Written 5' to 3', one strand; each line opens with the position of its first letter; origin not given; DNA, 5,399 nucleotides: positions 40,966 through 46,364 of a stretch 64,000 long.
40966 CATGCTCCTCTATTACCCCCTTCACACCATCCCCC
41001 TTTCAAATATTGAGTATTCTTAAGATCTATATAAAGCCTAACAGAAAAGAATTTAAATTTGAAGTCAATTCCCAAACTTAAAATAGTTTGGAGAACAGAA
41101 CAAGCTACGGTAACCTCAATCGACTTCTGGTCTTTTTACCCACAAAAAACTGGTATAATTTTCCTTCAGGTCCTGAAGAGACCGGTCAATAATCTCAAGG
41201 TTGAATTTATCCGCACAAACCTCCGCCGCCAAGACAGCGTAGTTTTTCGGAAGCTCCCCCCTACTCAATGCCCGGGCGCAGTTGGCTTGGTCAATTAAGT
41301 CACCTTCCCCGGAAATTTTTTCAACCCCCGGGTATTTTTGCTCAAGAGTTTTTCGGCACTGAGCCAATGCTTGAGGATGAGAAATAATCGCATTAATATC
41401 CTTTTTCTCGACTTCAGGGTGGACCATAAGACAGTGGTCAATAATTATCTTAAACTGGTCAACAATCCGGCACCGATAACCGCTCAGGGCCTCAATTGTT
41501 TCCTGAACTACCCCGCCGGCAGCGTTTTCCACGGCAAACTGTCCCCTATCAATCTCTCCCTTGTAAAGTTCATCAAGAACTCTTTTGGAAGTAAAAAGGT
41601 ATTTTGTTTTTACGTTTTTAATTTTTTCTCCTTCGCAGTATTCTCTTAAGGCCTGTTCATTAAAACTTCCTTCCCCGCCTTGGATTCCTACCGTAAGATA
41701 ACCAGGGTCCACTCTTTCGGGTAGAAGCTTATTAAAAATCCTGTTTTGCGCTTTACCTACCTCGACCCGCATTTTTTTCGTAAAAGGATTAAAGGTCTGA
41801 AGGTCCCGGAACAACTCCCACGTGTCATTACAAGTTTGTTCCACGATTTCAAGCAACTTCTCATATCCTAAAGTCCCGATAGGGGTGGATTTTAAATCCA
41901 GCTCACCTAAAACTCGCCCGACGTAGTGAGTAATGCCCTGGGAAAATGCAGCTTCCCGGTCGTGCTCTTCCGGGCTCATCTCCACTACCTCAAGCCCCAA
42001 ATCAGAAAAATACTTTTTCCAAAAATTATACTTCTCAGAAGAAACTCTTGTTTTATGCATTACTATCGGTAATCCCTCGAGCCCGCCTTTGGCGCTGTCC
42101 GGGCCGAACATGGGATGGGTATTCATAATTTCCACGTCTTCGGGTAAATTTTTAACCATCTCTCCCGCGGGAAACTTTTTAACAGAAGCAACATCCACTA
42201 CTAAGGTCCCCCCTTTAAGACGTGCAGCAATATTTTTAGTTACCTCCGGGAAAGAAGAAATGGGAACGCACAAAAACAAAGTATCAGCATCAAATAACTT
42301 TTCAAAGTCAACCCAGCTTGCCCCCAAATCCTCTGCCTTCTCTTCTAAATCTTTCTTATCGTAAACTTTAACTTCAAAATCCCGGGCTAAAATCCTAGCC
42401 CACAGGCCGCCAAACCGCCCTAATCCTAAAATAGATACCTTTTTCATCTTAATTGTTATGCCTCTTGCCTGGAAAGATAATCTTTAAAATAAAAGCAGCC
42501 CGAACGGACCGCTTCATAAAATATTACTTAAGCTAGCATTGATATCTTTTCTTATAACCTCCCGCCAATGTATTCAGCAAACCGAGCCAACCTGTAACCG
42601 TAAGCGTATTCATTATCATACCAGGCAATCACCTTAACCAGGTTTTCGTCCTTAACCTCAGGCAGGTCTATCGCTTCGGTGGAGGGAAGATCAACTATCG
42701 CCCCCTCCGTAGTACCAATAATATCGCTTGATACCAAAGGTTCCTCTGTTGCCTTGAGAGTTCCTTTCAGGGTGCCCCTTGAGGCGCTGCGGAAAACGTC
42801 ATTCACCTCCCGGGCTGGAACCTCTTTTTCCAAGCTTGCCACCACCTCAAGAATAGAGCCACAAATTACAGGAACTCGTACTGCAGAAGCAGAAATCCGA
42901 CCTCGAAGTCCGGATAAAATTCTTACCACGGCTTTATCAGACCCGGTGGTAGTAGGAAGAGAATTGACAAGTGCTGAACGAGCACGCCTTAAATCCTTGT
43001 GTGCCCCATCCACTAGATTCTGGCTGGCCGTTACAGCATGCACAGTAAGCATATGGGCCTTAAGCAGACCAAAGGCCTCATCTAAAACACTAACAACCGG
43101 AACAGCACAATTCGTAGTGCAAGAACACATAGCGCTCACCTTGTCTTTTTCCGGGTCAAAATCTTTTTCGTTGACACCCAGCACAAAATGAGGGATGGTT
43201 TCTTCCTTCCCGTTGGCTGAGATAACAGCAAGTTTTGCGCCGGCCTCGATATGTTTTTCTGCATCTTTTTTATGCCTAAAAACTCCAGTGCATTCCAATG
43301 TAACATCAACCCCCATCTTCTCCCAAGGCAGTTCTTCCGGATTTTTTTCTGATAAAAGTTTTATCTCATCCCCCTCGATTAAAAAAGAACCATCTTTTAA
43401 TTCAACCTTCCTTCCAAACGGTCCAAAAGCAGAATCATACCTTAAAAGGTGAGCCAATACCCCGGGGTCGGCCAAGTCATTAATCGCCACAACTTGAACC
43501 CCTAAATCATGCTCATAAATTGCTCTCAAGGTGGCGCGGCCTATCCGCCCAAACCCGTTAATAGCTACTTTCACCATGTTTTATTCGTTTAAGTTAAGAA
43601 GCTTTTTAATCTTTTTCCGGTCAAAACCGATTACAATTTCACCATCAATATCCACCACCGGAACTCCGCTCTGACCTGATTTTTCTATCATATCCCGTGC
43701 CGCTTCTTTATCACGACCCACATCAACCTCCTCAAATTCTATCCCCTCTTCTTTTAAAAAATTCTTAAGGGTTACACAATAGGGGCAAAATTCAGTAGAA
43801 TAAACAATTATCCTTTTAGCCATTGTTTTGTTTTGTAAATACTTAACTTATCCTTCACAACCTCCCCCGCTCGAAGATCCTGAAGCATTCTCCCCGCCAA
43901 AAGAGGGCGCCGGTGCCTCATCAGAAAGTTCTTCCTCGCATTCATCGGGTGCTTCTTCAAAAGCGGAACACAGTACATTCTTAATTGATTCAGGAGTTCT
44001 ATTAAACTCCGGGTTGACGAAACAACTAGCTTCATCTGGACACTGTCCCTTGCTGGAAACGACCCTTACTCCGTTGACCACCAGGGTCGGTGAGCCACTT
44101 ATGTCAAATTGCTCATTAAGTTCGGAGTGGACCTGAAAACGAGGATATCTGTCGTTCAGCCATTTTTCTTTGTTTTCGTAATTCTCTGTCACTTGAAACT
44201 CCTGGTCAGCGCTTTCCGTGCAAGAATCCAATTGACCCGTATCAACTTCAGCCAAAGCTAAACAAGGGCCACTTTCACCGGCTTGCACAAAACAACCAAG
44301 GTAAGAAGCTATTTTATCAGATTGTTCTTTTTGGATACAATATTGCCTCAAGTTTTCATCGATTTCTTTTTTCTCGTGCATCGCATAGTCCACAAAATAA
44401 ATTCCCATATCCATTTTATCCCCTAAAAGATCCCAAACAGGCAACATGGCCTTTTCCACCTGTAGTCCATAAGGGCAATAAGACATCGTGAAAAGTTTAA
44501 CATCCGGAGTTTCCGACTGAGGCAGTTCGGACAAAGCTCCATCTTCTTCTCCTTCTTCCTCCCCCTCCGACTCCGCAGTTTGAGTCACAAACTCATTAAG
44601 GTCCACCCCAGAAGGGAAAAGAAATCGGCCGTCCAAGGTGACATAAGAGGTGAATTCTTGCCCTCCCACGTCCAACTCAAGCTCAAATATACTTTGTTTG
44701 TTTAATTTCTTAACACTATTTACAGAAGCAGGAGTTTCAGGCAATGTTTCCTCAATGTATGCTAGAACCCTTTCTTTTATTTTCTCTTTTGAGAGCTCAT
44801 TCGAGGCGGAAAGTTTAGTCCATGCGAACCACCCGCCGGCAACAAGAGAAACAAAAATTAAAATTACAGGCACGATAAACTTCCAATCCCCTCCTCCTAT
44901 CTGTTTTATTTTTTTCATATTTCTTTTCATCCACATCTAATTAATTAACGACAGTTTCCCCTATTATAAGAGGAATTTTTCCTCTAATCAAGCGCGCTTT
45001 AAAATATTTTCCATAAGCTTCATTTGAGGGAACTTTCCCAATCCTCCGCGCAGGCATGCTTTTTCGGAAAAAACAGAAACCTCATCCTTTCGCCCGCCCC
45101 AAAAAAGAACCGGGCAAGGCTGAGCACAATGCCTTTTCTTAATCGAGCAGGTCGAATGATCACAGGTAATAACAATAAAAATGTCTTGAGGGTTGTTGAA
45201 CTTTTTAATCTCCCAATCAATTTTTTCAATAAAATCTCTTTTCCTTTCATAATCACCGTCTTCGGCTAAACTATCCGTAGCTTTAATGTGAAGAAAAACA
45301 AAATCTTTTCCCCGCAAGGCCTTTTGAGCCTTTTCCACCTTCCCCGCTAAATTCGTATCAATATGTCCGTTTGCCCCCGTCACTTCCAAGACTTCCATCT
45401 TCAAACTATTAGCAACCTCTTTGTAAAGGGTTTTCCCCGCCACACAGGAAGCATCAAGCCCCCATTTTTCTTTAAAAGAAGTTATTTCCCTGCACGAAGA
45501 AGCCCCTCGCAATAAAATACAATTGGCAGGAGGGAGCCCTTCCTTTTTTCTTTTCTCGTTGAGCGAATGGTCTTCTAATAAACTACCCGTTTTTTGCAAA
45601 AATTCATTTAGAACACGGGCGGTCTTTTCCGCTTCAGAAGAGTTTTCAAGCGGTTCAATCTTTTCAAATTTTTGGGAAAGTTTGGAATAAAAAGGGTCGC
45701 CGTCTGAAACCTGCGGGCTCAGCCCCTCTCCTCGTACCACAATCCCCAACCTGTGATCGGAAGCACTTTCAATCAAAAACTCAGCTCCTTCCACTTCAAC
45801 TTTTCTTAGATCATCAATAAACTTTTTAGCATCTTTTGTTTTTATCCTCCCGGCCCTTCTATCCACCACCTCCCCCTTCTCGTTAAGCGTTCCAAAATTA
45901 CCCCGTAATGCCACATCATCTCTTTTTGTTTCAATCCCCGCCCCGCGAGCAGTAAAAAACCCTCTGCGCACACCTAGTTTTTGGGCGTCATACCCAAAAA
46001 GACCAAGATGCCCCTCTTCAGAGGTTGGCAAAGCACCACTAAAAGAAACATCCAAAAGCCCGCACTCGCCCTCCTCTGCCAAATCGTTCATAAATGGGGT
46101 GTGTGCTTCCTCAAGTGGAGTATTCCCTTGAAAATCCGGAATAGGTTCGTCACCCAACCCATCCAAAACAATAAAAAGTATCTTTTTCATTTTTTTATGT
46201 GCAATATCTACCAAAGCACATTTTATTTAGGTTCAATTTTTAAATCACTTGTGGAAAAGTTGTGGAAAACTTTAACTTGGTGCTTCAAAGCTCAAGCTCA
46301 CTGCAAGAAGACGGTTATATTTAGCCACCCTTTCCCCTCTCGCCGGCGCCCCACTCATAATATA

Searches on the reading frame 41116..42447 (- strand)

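Call 63: search_protein_families(library=pfam, proteins=[window:41116-42447:-], max_evalue=0.00001)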
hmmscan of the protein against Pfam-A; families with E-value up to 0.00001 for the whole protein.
window:41116-42447:- (443 aa): 3 families
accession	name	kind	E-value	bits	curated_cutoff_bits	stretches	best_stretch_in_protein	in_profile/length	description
PF00800.23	PDT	-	1.3e-36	126.6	25.2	1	253-440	1-179/181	Prephenate dehydratase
PF02153.23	PDH_N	-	2.1e-15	57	26.5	1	25-122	13-119/154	Prephenate dehydrogenase, nucleotide-binding domain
PF03807.23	F420_oxidored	-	8.3e-07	30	21.6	1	3-87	1-92/94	NADP oxidoreductase coenzyme F420-dependent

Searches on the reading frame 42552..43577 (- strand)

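Call 14: search_protein_families(library=pfam, proteins=[window:42552-43577:-], max_evalue=0.00001)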
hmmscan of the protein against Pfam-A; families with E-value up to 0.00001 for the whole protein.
window:42552-43577:- (341 aa): 2 families
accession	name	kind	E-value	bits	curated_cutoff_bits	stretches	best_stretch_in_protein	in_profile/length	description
PF02800.25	Gp_dh_C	-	2.3e-45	154.5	24.4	1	159-320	2-158/158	Glyceraldehyde 3-phosphate dehydrogenase, C-terminal domain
PF00044.30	Gp_dh_N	-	6.8e-36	123.1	31.7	1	2-102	1-100/101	Glyceraldehyde 3-phosphate dehydrogenase, NAD binding domain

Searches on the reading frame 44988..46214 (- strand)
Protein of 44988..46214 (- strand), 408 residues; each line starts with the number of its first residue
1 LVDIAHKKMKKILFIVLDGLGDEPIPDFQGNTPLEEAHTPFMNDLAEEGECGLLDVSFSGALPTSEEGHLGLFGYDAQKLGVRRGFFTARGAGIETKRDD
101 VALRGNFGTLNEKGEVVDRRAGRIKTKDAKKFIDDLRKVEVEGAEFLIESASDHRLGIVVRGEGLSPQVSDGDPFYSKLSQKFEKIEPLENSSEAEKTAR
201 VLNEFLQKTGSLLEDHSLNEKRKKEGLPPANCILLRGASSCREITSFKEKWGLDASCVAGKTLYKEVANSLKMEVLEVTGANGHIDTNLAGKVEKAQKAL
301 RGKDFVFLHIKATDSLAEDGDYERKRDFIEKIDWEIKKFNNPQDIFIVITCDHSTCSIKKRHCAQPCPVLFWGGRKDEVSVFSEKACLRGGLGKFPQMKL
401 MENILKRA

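Call 63: search_protein_families(library=pfam, proteins=[window:44988-46214:-], max_evalue=0.00001)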
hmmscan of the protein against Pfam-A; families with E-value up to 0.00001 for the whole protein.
window:44988-46214:- (408 aa): 2 families
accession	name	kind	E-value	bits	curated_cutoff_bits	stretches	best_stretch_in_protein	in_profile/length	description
PF01676.23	Metalloenzyme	-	3.1e-38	132.2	24.3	1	10-404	1-249/252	Metalloenzyme superfamily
PF10143.14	PhosphMutase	-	2.7e-37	128.7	21.5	1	46-219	1-170/170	2,3-bisphosphoglycerate-independent phosphoglycerate mutase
